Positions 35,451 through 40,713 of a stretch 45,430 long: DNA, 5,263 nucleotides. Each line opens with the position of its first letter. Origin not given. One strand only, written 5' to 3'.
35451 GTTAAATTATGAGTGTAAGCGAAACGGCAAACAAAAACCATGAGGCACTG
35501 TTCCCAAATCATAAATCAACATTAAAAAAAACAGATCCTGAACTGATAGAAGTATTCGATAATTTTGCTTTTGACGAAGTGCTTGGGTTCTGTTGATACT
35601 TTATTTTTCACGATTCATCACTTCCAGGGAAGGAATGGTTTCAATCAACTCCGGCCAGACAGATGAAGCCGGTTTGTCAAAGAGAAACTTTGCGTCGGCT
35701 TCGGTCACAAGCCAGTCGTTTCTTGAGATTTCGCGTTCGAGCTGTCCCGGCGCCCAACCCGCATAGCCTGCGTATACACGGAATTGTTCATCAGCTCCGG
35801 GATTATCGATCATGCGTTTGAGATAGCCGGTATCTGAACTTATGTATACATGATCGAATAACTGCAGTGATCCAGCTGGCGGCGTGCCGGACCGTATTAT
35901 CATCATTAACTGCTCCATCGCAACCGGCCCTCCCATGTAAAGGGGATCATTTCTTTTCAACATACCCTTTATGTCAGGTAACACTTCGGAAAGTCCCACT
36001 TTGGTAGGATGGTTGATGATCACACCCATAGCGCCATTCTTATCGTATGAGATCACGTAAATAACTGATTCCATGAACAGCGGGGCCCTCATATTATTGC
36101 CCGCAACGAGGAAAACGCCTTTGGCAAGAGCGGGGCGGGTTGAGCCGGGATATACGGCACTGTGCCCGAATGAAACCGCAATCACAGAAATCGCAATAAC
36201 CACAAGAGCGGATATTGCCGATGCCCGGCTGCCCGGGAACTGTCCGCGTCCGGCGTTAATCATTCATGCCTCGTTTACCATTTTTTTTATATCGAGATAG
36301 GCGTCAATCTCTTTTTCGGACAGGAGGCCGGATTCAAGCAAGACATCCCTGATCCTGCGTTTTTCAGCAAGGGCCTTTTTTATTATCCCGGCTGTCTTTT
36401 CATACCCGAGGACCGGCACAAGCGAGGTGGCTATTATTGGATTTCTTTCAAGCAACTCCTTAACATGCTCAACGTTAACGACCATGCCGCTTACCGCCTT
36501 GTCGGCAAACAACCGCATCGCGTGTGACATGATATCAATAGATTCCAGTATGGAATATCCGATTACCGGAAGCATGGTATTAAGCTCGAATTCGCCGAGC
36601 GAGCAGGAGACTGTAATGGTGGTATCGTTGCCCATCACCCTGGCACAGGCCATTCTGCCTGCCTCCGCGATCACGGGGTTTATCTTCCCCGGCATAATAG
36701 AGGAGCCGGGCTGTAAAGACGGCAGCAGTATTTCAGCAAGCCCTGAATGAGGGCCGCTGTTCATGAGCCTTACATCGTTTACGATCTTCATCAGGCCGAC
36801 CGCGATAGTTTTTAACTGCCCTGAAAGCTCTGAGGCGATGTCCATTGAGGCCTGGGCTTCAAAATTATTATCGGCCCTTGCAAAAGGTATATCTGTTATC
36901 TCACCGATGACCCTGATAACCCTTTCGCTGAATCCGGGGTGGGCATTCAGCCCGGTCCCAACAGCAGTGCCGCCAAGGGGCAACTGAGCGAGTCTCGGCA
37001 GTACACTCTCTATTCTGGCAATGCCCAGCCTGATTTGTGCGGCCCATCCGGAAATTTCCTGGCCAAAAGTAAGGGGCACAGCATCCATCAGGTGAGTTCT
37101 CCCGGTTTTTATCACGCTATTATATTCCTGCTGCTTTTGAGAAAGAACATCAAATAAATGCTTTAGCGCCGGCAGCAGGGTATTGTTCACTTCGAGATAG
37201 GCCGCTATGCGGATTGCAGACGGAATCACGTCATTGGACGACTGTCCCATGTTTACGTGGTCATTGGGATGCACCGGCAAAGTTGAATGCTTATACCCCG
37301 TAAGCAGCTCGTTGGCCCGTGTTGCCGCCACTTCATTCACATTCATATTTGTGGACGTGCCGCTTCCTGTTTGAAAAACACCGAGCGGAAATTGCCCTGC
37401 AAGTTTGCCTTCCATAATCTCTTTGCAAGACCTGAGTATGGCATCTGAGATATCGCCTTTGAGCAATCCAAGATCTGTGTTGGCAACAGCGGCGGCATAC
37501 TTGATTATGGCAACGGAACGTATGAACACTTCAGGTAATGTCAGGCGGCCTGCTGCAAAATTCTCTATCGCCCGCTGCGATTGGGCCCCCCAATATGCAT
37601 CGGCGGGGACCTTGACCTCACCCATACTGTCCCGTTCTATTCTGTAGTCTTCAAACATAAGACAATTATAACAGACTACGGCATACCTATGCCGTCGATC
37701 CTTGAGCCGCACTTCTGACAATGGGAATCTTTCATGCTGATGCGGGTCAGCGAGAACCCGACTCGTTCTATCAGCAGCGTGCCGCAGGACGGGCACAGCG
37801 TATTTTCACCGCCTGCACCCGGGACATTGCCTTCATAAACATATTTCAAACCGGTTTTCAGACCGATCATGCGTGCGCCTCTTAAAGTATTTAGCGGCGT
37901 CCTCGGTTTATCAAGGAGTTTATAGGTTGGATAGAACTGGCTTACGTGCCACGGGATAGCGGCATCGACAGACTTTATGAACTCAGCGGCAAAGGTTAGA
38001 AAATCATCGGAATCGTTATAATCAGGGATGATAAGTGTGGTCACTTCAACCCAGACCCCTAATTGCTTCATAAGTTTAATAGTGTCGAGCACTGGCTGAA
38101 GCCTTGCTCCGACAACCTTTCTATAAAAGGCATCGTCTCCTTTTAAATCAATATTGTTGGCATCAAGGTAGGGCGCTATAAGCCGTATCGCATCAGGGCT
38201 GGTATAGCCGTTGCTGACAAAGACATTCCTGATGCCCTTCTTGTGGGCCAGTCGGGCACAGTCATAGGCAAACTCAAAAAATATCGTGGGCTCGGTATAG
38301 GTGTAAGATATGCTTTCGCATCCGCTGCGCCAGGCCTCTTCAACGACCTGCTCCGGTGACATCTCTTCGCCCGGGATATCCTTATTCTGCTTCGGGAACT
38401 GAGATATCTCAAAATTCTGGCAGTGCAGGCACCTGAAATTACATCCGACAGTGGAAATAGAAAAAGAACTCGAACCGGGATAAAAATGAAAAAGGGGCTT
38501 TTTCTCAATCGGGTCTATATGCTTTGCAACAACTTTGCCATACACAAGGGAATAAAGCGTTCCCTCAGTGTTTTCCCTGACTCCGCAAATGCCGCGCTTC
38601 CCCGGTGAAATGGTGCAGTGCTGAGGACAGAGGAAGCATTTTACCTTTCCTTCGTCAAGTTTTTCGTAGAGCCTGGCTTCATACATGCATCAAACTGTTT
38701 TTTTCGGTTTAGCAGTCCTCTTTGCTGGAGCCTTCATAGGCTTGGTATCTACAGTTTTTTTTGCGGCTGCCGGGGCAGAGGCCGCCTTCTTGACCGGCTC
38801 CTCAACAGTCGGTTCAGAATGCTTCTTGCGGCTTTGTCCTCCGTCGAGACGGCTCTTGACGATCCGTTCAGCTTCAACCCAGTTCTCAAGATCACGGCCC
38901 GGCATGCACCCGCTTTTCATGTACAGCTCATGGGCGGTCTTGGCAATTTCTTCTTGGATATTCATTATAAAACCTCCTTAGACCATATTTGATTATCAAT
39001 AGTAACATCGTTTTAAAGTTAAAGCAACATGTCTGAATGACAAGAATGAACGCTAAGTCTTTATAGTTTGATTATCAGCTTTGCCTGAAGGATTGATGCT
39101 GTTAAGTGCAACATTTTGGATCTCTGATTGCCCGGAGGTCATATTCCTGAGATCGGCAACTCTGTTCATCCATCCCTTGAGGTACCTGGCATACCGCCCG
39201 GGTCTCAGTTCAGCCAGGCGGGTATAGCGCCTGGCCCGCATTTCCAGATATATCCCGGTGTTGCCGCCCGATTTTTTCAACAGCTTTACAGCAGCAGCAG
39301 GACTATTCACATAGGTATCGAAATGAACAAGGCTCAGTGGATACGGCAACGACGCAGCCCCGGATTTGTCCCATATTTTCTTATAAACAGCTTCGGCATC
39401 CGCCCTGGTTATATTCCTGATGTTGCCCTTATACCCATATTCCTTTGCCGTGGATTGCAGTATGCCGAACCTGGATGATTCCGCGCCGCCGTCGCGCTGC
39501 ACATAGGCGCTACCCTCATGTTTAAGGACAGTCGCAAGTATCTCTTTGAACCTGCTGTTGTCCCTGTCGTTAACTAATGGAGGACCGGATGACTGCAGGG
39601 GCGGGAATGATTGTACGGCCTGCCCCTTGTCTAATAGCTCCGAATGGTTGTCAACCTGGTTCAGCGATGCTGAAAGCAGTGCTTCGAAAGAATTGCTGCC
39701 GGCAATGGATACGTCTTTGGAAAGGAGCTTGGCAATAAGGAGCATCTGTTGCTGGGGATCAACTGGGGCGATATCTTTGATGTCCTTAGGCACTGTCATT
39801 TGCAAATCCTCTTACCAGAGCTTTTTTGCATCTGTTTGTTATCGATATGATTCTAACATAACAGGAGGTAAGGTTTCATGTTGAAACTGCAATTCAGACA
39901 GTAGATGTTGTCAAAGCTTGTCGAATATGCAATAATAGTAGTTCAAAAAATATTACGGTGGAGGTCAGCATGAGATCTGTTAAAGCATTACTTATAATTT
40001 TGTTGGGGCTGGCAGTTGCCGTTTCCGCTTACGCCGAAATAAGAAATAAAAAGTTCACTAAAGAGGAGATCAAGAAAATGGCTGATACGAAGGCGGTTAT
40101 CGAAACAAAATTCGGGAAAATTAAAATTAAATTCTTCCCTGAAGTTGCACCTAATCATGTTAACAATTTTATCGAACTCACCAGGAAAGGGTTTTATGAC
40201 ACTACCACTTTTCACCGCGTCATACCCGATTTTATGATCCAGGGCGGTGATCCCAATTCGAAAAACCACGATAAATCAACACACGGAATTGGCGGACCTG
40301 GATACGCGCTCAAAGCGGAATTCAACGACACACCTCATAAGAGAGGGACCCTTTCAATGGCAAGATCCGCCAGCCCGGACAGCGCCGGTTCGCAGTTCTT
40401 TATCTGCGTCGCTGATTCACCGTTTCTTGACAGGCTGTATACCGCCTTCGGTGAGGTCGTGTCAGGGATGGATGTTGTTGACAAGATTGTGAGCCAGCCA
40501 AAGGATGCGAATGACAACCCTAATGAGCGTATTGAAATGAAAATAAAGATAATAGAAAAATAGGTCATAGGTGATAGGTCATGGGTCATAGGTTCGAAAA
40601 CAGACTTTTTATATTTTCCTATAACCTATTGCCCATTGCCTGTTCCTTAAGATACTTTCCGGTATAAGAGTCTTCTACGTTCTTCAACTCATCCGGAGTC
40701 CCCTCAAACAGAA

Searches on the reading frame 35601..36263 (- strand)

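Call 47: search_protein_families(library=pfam, proteins=[window:35601-36263:-], max_evalue=0.00001)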
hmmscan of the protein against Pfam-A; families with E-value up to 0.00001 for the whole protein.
window:35601-36263:- (220 aa): 1 family
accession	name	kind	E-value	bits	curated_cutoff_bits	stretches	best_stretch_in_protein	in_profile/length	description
PF02622.21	DUF179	-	2e-39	135.5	27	1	57-209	2-155/157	AlgH-like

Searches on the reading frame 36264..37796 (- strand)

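Call 47: search_protein_families(library=pfam, proteins=[window:36264-37796:-], max_evalue=0.00001)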
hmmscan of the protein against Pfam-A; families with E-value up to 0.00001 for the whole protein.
window:36264-37796:- (510 aa): 2 families
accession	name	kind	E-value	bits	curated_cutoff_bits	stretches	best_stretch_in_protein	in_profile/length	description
PF00206.25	Lyase_1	-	1.1e-93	314.5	27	1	59-389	1-312/312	Lyase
PF10415.14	FumaraseC_C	-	2.2e-17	63.7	32.5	1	455-508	1-54/54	Fumarase C C-terminus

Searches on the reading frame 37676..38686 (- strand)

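Call 47: search_protein_families(library=pfam, proteins=[window:37676-38686:-], max_evalue=0.00001)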
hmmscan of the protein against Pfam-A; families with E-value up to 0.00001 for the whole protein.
window:37676-38686:- (336 aa): 1 family
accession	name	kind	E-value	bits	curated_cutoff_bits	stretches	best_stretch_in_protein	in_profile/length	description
PF04055.27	Radical_SAM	-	6.5e-24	85.4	29.5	1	77-227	2-158/166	Radical SAM superfamily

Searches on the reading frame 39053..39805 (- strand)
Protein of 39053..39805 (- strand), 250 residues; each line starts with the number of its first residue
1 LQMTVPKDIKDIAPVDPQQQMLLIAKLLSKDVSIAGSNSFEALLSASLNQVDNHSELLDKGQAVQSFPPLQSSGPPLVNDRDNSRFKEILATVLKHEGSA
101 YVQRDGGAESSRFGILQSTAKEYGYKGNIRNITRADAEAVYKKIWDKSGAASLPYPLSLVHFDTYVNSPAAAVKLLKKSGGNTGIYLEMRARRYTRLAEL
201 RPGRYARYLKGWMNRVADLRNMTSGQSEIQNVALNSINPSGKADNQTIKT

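Call 47: search_protein_families(library=pfam, proteins=[window:39053-39805:-], max_evalue=0.00001)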
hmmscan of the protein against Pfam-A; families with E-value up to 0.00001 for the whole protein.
window:39053-39805:- (250 aa): 1 family
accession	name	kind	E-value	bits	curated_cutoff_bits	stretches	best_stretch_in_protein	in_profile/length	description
PF05838.17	Glyco_hydro_108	-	1.3e-11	45.3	21.2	1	91-168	2-84/85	Glycosyl hydrolase 108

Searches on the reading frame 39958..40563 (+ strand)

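Call 47: search_protein_families(library=pfam, proteins=[window:39958-40563:+], max_evalue=0.00001)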
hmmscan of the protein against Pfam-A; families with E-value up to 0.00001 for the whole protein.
window:39958-40563:+ (201 aa): 1 family
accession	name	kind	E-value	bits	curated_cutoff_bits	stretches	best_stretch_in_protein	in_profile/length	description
PF00160.26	Pro_isomerase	-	3.2e-52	177.4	21.7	1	47-194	3-154/159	Cyclophilin type peptidyl-prolyl cis-trans isomerase/CLD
